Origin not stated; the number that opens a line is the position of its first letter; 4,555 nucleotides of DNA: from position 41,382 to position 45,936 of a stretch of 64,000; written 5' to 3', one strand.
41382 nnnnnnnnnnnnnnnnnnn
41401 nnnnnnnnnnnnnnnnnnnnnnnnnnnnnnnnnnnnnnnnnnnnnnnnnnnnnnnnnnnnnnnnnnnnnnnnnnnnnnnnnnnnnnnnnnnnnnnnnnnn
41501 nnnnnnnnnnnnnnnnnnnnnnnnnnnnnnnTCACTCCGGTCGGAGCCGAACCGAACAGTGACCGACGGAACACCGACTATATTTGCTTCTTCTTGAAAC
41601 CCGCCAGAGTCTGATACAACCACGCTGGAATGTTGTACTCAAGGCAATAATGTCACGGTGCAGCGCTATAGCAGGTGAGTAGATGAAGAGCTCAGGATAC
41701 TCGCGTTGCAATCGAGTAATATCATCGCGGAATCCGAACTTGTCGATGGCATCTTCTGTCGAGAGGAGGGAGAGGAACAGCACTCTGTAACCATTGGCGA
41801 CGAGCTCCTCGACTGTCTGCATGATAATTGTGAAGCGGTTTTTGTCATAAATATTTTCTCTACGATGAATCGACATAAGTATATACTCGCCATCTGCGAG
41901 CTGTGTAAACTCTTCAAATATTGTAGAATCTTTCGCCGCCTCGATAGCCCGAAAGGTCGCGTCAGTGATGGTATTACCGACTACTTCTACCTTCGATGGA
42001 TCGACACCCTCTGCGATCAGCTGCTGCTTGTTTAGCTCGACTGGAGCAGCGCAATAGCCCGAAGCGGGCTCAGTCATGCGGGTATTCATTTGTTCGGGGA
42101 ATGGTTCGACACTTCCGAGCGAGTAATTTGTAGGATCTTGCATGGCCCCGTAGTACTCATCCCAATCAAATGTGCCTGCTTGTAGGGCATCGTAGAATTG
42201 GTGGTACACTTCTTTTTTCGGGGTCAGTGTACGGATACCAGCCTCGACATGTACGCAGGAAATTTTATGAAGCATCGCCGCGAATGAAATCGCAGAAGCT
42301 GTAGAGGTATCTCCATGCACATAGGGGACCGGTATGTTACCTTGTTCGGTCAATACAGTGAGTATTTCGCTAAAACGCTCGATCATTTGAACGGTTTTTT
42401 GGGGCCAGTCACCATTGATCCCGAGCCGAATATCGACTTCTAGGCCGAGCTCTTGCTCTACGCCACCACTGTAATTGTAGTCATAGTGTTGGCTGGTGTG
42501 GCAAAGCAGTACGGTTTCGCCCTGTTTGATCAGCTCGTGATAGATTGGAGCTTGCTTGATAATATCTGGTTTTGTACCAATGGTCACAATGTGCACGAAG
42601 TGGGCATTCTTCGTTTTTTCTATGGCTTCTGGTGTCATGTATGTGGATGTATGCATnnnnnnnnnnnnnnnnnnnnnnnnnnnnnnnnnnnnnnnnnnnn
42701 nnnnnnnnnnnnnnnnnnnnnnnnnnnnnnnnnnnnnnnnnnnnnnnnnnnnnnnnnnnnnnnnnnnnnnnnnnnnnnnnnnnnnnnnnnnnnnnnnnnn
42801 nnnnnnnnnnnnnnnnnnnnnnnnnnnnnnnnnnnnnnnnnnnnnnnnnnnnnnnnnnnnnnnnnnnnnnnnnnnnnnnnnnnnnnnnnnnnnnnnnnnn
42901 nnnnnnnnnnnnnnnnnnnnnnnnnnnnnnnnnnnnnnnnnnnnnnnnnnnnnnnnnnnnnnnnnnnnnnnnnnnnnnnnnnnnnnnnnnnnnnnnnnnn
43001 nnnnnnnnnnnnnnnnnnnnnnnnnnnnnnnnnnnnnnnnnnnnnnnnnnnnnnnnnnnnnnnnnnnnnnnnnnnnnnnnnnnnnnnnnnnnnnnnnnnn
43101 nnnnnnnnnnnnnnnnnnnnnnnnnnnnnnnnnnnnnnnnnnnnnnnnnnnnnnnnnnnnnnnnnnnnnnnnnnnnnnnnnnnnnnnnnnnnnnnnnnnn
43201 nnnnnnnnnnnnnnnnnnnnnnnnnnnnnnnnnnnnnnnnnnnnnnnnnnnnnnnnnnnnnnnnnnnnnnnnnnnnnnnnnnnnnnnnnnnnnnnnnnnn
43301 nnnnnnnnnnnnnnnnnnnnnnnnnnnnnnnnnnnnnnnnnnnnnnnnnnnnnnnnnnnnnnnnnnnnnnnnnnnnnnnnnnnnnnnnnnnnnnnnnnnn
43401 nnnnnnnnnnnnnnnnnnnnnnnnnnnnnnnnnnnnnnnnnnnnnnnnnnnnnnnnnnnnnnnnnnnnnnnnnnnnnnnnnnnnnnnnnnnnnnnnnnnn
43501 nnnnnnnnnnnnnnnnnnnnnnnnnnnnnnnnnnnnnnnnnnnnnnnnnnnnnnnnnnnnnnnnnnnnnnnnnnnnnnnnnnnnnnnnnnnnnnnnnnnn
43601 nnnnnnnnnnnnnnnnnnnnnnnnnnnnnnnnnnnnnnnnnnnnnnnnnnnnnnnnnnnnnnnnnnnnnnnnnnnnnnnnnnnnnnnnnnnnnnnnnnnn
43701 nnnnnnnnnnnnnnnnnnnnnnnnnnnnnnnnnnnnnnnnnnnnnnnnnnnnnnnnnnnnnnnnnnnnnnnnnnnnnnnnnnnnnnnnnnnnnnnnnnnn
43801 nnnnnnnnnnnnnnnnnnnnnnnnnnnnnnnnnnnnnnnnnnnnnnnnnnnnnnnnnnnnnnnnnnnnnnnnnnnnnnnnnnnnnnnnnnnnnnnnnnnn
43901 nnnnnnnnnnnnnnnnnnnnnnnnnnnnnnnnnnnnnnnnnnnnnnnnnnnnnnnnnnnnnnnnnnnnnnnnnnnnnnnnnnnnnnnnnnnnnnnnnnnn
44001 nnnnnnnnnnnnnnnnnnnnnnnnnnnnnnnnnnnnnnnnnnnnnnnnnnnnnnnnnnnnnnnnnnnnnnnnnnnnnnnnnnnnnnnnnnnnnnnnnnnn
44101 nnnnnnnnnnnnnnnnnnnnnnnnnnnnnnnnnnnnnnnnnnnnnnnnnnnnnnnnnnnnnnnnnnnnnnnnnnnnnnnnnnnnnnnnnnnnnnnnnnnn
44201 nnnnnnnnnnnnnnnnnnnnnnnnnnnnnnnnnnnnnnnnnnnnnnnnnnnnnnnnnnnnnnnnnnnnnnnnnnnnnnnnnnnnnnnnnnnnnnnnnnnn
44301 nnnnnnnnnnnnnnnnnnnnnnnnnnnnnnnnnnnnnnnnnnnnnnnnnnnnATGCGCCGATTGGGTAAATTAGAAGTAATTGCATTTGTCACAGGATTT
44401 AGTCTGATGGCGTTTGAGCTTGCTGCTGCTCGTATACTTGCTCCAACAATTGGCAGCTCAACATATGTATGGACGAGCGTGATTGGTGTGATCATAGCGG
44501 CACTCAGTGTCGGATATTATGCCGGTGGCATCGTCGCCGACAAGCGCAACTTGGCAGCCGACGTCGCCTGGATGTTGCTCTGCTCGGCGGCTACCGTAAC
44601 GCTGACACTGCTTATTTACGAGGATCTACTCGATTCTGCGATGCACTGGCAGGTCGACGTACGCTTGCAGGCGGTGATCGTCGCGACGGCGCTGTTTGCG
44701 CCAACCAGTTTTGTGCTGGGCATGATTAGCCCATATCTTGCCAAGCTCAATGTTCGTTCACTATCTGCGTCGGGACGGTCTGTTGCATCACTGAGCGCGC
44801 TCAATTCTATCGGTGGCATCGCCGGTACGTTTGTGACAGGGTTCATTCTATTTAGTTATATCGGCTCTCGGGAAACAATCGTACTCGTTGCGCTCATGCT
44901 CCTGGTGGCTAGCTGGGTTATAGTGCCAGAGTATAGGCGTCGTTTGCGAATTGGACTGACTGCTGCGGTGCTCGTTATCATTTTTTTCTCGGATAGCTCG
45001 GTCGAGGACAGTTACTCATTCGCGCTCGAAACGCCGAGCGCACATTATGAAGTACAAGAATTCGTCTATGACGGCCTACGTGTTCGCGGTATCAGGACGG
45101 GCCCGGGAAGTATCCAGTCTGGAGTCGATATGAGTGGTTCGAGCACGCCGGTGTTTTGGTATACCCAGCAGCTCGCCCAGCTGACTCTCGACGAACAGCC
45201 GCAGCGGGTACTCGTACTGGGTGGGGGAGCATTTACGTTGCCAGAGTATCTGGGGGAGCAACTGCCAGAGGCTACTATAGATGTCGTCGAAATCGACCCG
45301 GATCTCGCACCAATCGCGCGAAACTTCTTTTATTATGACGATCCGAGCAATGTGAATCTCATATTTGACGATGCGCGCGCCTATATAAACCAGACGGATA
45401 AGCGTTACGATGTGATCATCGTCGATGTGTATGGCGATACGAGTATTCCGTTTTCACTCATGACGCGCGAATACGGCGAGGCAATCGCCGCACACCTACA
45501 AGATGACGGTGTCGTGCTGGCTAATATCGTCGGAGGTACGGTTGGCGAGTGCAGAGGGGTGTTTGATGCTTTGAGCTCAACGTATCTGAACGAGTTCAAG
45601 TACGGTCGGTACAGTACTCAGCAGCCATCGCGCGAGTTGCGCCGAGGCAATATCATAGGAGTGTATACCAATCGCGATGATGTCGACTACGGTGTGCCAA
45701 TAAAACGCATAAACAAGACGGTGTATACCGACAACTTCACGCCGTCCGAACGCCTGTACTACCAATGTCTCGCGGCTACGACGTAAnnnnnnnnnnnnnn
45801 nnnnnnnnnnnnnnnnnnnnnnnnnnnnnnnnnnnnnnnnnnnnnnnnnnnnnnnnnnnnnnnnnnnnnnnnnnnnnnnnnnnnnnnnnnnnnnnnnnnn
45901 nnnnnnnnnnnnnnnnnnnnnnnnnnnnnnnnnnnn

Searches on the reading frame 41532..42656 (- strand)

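Call 26: search_protein_families(library=pfam, proteins=[window:41532-42656:-], max_evalue=0.00001)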
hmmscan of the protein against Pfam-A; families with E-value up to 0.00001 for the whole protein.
window:41532-42656:- (374 aa): 1 family
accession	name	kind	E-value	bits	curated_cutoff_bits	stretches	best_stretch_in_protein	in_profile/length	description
PF02350.25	Epimerase_2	-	6.5e-35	121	30.6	2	184-296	108-220/347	UDP-N-acetylglucosamine 2-epimerase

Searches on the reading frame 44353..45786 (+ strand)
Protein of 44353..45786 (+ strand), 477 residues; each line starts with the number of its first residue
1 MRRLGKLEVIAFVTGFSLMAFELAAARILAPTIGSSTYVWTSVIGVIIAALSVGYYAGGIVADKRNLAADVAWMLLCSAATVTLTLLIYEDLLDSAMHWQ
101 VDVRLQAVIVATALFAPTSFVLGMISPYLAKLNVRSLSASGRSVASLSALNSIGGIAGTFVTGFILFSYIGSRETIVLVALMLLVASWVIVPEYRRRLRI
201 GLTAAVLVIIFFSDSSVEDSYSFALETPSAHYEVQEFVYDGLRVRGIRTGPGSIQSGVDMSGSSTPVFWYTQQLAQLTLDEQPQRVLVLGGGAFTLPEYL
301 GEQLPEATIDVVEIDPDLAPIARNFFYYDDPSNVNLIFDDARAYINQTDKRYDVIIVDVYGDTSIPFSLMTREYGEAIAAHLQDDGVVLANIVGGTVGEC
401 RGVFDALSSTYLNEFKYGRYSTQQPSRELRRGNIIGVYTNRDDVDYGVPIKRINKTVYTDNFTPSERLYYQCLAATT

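Call 26: search_protein_families(library=pfam, proteins=[window:44353-45786:+], max_evalue=0.00001)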
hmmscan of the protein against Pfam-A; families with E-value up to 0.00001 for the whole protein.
window:44353-45786:+ (477 aa): 1 family
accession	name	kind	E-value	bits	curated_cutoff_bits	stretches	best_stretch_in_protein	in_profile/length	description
PF01564.23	Spermine_synth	-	1.4e-10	41.5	22.9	1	272-389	6-129/186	Spermine/spermidine synthase domain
